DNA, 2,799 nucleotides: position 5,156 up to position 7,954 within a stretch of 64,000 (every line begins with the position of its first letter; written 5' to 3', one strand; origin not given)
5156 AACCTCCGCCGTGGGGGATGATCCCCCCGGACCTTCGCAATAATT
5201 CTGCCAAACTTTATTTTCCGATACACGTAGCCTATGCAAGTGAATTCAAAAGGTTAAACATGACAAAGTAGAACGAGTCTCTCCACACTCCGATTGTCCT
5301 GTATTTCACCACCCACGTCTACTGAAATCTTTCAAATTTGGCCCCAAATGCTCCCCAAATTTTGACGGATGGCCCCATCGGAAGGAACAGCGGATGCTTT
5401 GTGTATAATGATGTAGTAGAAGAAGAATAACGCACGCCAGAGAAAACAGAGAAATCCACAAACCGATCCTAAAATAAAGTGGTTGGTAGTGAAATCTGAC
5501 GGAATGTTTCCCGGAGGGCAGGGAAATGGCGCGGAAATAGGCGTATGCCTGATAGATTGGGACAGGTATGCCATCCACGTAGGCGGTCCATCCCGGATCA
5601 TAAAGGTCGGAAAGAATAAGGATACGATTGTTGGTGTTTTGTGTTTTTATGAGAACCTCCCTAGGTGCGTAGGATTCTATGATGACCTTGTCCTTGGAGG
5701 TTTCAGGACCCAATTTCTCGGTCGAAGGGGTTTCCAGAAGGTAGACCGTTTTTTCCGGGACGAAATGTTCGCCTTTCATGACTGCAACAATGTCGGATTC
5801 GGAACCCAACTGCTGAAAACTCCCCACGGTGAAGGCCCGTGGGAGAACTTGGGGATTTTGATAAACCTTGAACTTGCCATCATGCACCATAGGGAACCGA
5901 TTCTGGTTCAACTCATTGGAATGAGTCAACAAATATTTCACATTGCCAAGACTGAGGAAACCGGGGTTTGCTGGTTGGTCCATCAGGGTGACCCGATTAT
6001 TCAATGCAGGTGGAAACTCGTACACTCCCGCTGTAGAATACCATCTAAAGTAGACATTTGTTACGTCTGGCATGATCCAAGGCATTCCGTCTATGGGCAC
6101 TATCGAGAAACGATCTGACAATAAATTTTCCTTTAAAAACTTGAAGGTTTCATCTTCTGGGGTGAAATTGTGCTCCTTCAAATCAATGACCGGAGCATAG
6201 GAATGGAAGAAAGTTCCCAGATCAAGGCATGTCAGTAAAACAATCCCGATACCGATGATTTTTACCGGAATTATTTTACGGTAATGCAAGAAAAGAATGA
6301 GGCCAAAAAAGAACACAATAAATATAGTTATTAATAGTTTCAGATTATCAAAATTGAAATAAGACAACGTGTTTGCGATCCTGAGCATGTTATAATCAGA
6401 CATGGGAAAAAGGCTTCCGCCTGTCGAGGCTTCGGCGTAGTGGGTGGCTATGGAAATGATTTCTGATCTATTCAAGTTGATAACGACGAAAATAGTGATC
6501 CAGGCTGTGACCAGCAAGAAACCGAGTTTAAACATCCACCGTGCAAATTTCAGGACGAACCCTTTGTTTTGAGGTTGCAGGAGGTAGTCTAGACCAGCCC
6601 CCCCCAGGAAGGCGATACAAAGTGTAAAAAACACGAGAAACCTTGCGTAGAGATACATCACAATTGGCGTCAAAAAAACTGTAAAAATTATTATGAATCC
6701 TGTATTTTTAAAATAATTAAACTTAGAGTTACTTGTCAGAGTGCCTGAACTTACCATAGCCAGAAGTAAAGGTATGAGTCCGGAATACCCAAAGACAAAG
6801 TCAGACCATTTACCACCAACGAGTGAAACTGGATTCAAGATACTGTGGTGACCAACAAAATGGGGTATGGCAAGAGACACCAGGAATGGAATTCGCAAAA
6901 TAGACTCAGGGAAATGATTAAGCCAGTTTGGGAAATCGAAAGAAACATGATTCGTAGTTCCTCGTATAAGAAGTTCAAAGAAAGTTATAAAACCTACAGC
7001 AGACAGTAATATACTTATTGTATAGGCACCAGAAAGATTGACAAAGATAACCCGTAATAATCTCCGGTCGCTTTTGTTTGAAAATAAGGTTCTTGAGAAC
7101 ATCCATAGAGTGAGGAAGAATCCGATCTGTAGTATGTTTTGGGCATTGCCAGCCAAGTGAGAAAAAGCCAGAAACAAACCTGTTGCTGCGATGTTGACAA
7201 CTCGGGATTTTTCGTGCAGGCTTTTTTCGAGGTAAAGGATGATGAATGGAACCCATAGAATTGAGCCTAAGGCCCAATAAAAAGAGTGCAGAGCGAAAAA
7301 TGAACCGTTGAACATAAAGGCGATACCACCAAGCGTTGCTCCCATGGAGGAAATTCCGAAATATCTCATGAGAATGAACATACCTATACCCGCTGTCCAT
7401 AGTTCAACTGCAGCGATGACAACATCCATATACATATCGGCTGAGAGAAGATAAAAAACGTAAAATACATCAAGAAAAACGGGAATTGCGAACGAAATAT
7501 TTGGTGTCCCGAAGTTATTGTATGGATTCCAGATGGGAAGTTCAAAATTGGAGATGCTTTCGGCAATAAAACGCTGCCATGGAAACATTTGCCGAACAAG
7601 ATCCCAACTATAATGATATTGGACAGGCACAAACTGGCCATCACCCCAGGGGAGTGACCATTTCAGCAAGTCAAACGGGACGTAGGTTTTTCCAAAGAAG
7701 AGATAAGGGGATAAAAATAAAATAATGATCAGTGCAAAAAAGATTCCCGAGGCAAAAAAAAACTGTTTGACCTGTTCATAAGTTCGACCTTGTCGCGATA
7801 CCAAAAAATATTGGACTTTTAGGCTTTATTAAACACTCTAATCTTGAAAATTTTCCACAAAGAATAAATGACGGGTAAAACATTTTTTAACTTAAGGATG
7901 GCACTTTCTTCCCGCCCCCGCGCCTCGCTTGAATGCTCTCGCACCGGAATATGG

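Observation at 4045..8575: AT-rich glycosylation-type cassette (GT2 + YfhO-type GT-C + SAM methyltransferase) embedded in the mamAB operon between mamA and mamQ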

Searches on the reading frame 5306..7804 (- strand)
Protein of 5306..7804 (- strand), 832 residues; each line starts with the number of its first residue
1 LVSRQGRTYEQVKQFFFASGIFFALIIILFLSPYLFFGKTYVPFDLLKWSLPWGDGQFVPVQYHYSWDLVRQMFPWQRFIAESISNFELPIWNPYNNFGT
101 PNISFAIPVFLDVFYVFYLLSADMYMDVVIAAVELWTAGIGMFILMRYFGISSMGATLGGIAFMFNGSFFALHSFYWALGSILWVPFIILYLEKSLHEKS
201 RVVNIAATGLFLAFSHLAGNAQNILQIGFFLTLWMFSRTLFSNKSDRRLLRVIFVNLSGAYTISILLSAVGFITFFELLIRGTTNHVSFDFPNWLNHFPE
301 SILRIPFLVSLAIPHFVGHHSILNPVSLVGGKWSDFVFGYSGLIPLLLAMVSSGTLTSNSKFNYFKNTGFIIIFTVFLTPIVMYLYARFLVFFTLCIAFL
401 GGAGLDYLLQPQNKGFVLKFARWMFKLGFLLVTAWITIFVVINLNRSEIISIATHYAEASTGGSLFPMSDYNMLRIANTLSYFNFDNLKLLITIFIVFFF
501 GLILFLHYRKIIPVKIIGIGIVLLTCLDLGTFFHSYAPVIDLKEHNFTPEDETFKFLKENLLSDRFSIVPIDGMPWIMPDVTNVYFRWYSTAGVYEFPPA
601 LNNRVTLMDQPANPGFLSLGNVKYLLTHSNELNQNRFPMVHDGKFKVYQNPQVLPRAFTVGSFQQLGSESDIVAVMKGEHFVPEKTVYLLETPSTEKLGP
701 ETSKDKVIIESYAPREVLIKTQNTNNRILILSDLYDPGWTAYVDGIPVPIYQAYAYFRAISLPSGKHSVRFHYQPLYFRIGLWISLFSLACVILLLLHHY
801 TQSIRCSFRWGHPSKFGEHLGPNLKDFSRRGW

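Call 3: search_protein_families(library=pfam, proteins=[window:5306-7804:-], max_evalue=0.01)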
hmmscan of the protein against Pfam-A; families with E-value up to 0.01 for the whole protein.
window:5306-7804:- (832 aa): 1 family
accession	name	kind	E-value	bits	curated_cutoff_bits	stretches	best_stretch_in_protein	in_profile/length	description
PF09586.16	YfhO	-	1.7e-15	57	28.5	1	629-785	675-835/835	Bacterial membrane protein YfhO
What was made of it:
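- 5306..7804 (-): YfhO-family GT-C membrane glycosyltransferase (832 aa, TTG start 14 nt after the GT2 stop). PF09586, 57 bits, C-terminal part only (call 3).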

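Call 4: search_protein_families(library=ncbifam, proteins=[window:5306-7804:-], max_evalue=0.01)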
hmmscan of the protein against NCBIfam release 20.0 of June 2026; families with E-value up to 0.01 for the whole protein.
window:5306-7804:- (832 aa): 2 families
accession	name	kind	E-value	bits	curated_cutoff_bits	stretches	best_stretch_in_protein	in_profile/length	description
NF047590.1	GlcsyltransPgfM2Strep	equivalog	7e-08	31.1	1500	1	721-800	802-881/884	glycosyltransferase PgfM2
NF047589.1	GlcsyltransPgfM1Strep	equivalog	2.2e-07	29.3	1400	1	724-796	878-951/955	glycosyltransferase PgfM1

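Call 8: find_encoding_contigs(protein=window:5306-7804:-, flank=10000, max_places=6)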
Protein window:5306-7804:- (832 aa): 3 contigs read that carry it; 3 places shown.
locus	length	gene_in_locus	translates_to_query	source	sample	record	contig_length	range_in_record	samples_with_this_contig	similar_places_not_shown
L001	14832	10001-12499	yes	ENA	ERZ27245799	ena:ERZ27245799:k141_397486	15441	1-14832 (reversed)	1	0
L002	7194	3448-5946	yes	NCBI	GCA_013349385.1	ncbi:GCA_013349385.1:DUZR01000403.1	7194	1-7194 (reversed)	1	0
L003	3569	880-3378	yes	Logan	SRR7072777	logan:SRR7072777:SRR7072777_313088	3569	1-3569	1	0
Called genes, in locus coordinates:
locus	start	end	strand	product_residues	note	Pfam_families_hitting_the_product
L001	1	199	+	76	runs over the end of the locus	PF26391:MamI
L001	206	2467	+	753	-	PF00089:Trypsin, PF13365:Trypsin_2, PF18509:MCR, PF00595:PDZ (faint), PF13180:PDZ_2 (weak), PF17820:PDZ_6 (weak)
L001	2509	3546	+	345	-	PF06723:MreB_Mbl, PF00022:Actin (weak), PF25229:Salactin (weak), PF21522:MreB-like_C (faint)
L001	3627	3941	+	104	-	PF09685:MamF_MmsF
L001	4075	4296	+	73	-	PF06305:LapA_dom (weak)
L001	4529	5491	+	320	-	PF01545:Cation_efflux, PF16916:ZT_dimer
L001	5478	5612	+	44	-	-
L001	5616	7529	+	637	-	PF13365:Trypsin_2, PF01925:TauE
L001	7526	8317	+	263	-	PF13180:PDZ_2 (weak), PF17820:PDZ_6 (weak), PF18509:MCR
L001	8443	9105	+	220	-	PF25063:ARM_TT21_C (faint), PF13371:TPR_9 (faint), PF23914:TPR_CcmH_CycH (faint), PF12895:ANAPC3 (weak), PF14559:TPR_19, PF25062:ARM_TT21_N (weak), PF13424:TPR_12 (weak), PF13432:TPR_16 (weak), +13 more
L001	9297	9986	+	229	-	PF00535:Glycos_transf_2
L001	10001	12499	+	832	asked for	PF09586:YfhO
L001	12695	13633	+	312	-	PF13489:Methyltransf_23, PF07021:MetW (weak), PF13847:Methyltransf_31, PF08241:Methyltransf_11, PF08242:Methyltransf_12, PF13649:Methyltransf_25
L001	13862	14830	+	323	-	?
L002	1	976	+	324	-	PF01925:TauE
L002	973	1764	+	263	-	PF13180:PDZ_2 (weak), PF17820:PDZ_6 (weak), PF18509:MCR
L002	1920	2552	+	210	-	PF25063:ARM_TT21_C (faint), PF13371:TPR_9 (faint), PF23914:TPR_CcmH_CycH (faint), PF12895:ANAPC3 (weak), PF14559:TPR_19, PF25062:ARM_TT21_N (weak), PF13424:TPR_12 (weak), PF13432:TPR_16 (weak), +13 more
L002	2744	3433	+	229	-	PF00535:Glycos_transf_2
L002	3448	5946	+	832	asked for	PF09586:YfhO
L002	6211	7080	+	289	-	PF07021:MetW (weak), PF13489:Methyltransf_23, PF13847:Methyltransf_31, PF08241:Methyltransf_11, PF08242:Methyltransf_12, PF13649:Methyltransf_25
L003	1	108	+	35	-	?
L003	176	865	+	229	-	PF00535:Glycos_transf_2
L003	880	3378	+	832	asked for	PF09586:YfhO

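Call 9: find_homologous_proteins(query=window:5306-7804:-)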
Query window:5306-7804:- (832 aa): 16 proteins with E <= 0.001 among 8000 candidates.
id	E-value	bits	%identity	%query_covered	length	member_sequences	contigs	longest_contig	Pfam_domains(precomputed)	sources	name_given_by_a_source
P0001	0.0e+0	1902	100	100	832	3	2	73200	PF09586.17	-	-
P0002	1.1e-272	926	53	94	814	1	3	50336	PF09586.17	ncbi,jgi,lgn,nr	ncbi:MAG: YfhO family protein [Nitrospirae bacterium]|nr:YfhO family protein [Magnetococcales bacter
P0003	3.0e-250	851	50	93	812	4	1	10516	PF09586.17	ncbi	-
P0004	4.9e-33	133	32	20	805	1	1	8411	PF09586.17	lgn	-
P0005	3.3e-29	120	30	23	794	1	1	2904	PF09586.17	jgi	jgi:hypothetical protein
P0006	9.8e-17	79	24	90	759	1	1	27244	PF09586.17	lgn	-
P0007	8.8e-16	76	23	21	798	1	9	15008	PF09586.17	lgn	-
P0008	6.4e-15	73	25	35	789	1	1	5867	PF09586.17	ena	-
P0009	1.6e-14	71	23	85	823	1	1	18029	PF09586.17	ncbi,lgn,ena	-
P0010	2.2e-13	68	26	20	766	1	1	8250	PF09586.17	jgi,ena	-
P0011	3.8e-11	60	27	19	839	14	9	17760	PF09586.17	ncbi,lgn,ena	-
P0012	6.6e-10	56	25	19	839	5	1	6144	PF09586.17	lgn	-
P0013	2.3e-9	54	28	19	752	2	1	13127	-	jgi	-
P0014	1.3e-8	52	29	17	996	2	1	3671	PF09586.17,PF13231.13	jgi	jgi:hypothetical protein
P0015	3.3e-6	44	27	21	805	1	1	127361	PF09586.17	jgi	jgi:hypothetical protein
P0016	2.3e-4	38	-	-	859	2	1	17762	PF09586.17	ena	-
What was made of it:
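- On YfhO family (PF09586): All 15 relatives but one carry the precomputed PF09586 (call 9).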

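Call 10: find_encoding_contigs(protein=P0002, flank=10000, max_places=4)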
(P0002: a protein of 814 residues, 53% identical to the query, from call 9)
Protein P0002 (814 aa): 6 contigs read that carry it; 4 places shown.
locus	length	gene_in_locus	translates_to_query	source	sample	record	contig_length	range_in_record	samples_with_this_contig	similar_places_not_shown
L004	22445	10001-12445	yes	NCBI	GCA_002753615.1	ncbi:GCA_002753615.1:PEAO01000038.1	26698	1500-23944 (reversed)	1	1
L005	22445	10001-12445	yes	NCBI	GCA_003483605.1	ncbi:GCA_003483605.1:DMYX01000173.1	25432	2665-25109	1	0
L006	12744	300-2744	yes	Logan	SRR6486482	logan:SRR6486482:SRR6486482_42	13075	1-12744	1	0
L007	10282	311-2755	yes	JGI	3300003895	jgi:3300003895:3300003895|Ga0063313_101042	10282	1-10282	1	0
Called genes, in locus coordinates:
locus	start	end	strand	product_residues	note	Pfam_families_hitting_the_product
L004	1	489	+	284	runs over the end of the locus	-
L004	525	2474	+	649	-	PF01144:CoA_trans, PF16957:Mal_decarbox_Al (weak)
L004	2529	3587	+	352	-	PF19315:MC_hydratase, PF01575:MaoC_dehydratas (weak)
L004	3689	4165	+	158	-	PF01850:PIN (faint)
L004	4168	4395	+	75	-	-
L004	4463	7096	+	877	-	PF13188:PAS_8 (faint), PF00989:PAS (faint), PF08447:PAS_3, PF13426:PAS_9, PF08447:PAS_3, PF08448:PAS_4, PF02518:HATPase_c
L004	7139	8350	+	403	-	PF05940:NnrS (weak)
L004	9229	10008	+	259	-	PF00535:Glycos_transf_2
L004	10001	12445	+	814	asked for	PF09586:YfhO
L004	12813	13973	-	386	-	-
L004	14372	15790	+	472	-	PF01225:Mur_ligase, PF08245:Mur_ligase_M, PF02875:Mur_ligase_C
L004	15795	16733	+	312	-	PF01565:FAD_binding_4, PF02873:MurB_C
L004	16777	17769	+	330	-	PF01820:Dala_Dala_lig_N, PF14397:ATPgrasp_ST (faint), PF02786:CPSase_L_D2 (weak), PF08443:RimK (faint), PF07478:Dala_Dala_lig_C, PF03133:TTL (weak)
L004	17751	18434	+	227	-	PF08478:POTRA_1, PF03799:FtsQ_DivIB_C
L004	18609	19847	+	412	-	PF11104:PilM_2 (faint), PF14450:FtsA, PF02491:SHS2_FTSA, PF06277:EutA, PF06723:MreB_Mbl, PF14450:FtsA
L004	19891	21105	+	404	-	PF00091:Tubulin, PF12327:FtsZ_C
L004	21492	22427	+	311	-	PF03331:LpxC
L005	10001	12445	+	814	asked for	PF09586:YfhO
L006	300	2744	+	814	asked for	PF09586:YfhO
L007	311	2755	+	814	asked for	PF09586:YfhO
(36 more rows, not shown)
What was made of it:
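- On Polyprenyl-phosphate sugar synthases (GtrB/CsbB/ArnC/DPMS type): 8-nt overlap in L004 (call 10).
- The nearest GT2 (62%) and YfhO (53%) pair is in sister MAG DCbin2, overlapping by 8 nt, next to murC-murB-ddl-ftsQ-ftsA-ftsZ-lpxC (call 10).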

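Call 11: find_encoding_contigs(protein=P0003, flank=10000, max_places=4)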
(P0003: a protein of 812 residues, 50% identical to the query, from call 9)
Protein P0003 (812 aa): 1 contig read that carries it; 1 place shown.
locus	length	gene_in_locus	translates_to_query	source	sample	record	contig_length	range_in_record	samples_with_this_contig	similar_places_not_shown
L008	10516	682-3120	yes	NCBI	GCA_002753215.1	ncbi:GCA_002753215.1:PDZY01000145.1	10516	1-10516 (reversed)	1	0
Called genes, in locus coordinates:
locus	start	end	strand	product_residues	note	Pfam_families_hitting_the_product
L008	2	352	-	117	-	?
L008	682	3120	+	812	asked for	PF09586:YfhO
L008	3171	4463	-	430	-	PF27117:FliB_C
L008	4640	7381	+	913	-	PF13231:PMT_2 (faint)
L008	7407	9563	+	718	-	PF13432:TPR_16, PF13424:TPR_12, PF13432:TPR_16, PF13414:TPR_11, PF14559:TPR_19, PF00515:TPR_1, PF07719:TPR_2, PF13176:TPR_7, +46 more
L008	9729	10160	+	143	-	-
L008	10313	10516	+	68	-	?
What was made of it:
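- The second relative (50%) is next to FliB_C, a PMT_2 GT-C and a TPR protein (call 11). The nearest homologs are in envelope or division and flagellar-type contexts (calls 10, 11).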

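Call 36: search_solved_structures(query=A2, max_evalue=1)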
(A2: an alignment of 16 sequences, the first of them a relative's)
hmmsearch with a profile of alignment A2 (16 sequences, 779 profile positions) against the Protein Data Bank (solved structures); distinct sequences matched with E-value up to 1: 0.
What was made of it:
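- Tried and rejected: Profile search of the YfhO alignment against PDB sequences: nothing at E<=1 (call 36).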

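Call 39: predict_structure(alignment_id=A2)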
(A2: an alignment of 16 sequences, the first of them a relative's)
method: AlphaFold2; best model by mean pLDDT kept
length: 832 residues; sequences in the alignment: 16
mean_pLDDT: 78.1   pTM: 0.81
mean pLDDT of the five models: 78.1, 77.7, 75.4, 75.1, 73.2
residues with pLDDT >= 90: 248; 70-90: 359; 50-70: 167; < 50: 58
segments of 3 or more residues with pLDDT < 50: 49-67, 285-288, 463-467, 808-832
pLDDT, mean of each block of 10 residues (from residue 1): 63 81 91 79 55 40 47 72 79 75 62 83 77 90 92 92 86 65 91 89 94 85 82 83 69 92 93 78 53 57 58 70 55 62 90 68 80 66 57 90 91 87 92 90 84 69 51 68 83 89 91 90 92 74 59 83 86 66 75 63 73 90 91 91 90 92 87 83 90 84 87 87 94 86 95 91 95 85 93 90 64 40 40 33
secondary structure, 60 per line:
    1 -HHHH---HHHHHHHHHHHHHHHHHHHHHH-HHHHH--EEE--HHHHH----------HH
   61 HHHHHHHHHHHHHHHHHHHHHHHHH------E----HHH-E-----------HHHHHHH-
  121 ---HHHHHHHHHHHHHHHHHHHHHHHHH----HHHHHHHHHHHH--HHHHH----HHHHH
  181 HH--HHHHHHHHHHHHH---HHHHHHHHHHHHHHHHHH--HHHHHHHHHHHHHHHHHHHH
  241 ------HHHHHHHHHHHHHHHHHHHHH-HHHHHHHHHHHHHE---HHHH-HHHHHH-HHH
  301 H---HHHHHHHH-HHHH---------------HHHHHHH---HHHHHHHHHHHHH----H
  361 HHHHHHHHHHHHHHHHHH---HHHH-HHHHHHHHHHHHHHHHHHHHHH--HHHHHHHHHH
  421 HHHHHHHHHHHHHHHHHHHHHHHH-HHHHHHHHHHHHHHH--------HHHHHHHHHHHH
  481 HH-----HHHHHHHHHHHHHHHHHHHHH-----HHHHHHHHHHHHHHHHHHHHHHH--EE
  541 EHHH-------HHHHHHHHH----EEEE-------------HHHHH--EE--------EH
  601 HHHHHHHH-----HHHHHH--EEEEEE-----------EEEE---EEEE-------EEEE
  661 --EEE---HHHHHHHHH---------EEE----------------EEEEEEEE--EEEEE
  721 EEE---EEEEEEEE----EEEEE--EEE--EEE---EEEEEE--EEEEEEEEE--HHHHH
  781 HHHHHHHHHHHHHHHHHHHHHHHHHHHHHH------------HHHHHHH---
elements in order (helices of 4 or more, strands of 3 or more residues): H2-5 H9-30 H32-36 E39-41 H44-48 H59-85 H113-119 H124-148 H153-164 H167-171 H176-182 H185-197 H201-218 H221-240 H247-267 H269-281 H286-289 H291-296 H298-301 H305-312 H314-317 H333-339 H343-355 H360-378 H382-385 H387-408 H411-444 H446-460 H469-482 H488-508 H514-536 E539-541 H552-560 E565-568 H582-586 H600-608 H614-619 E622-627 E639-642 E646-649 E657-660 E663-665 H669-677 E687-689 E706-713 E716-723 E727-734 E739-743 E746-748 E751-753 E757-762 E765-773 H776-810 H823-829
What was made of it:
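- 5306..7804 (-): AF2 model pLDDT 78, pTM 0.81 (call 39).
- On GT-C fold glycosyltransferases: AF2 pTM 0.81 (call 39).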

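Call 41: fold_search(model_id=the predicted structure, library=pdb)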
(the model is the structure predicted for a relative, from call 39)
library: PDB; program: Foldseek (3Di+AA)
matches with E <= 10: 273; with E <= 0.001: 7
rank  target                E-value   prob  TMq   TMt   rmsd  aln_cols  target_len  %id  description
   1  6w98_A                1.2e-06  1.00  0.38  0.26  23.1       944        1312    9  Single-Particle Cryo-EM Structure of Arabinofuranosyltransferase AftD from Mycobacteria (released 2020-05-13)
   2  6wby                  6.2e-06  1.00  0.34  0.24  23.8       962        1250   10  Single-Particle Cryo-EM Structure of Arabinofuranosyltransferase AftD from Mycobacteria, Mutant R1389S Class 2 (released 2020-05-13)
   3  5ezm                  1.5e-05  1.00  0.37  0.52   9.5       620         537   12  Crystal Structure of ArnT from Cupriavidus metallidurans in the apo state (released 2016-02-17)
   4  6wbx                  7.4e-05  1.00  0.35  0.24  24.0       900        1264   10  Single-Particle Cryo-EM Structure of Arabinofuranosyltransferase AftD from Mycobacteria, Mutant R1389S Class 1 (released 2020-05-13)
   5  7e9s_A                1.1e-04  1.00  0.34  0.32  17.0       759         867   13  Archaeal oligosaccharyltransferase AglB from Archaeoglobus fulgidus in complex with an inhibitory peptide and a dolich (released 2021-09-08)
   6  3waj                  3.3e-04  1.00  0.29  0.30  21.2       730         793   11  Crystal structure of the Archaeoglobus fulgidus oligosaccharyltransferase (O29867_ARCFU) complex with Zn and sulfate (released 2013-10-30)
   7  8if8_B                3.6e-04  1.00  0.31  0.40  16.1       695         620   10  Arabinosyltransferase AftA (released 2023-05-31)
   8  8if8_C                3.1e-03  1.00  0.38  0.51  14.5       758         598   10  Arabinosyltransferase AftA (released 2023-05-31)
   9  6p25_A                7.2e-03  1.00  0.21  0.24   5.5       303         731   13  Structure of S. cerevisiae protein O-mannosyltransferase Pmt1-Pmt2 complex bound to the sugar donor and a peptide acce (released 2019-07-10)
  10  7zlh_A                1.1e-02  0.99  0.26  0.32  19.1       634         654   12  Cryo-EM structure of C-mannosyltransferase CeDPY19, in apo state, bound to CMT2-Fab and anti-Fab nanobody (released 2023-01-11)
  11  7bvf_B                1.6e-02  0.82  0.24  0.20  20.3       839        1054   11  Cryo-EM structure of Mycobacterium tuberculosis arabinosyltransferase EmbA-EmbB-AcpM2 in complex with ethambutol (released 2020-04-29)
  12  7bve_A                4.5e-02  0.41  0.19  0.16  20.7       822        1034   10  Cryo-EM structure of Mycobacterium smegmatis arabinosyltransferase EmbC2-AcpM2 in complex with ethambutol (released 2020-04-29)
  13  9i5k_A                5.8e-02  0.99  0.24  0.37  12.4       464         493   10  Structure of the Chaetomium thermophilum Pmt4 homodimer (C2 symmetry) (released 2025-12-24)
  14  9e61_A                1.1e-01  0.99  0.20  0.22   6.9       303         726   12  Cryo-EM structure of Saccharomyces cerevisiae Pmt4 apo form (released 2025-10-15)
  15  9e6i_B                1.2e-01  0.98  0.20  0.22   6.9       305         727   12  Cryo-EM structure of Saccharomyces cerevisiae Pmt4-Ccw5 complex (released 2025-10-15)
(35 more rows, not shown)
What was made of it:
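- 5306..7804 (-): The Foldseek top hits are all GT-C enzymes: AftD, ArnT, AglB, AftA, Pmt1/2, DPY19 and Emb (call 41).
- On GT-C fold glycosyltransferases: Foldseek: AftD 1e-6, ArnT 1.5e-5 (TMt 0.52), AglB 1e-4, AftA 4e-4, then Pmt1/2, DPY19 and Emb (call 41).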

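Call 49: find_related_loci(query=A4, collection=metagenome_contigs, flank=10000)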
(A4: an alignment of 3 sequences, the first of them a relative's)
Query A4 (832 aa) in metagenome_contigs; peptide patterns used: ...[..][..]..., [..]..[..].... (x = any residue, [..] = any of these).
114 stretches matched a pattern, but none encodes a relative of the query by tblastn (E <= 1e-3).
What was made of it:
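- Tried and rejected: Scan of JGI metagenome contigs with the alignment of the close YfhO clade: no relatives found (call 49).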
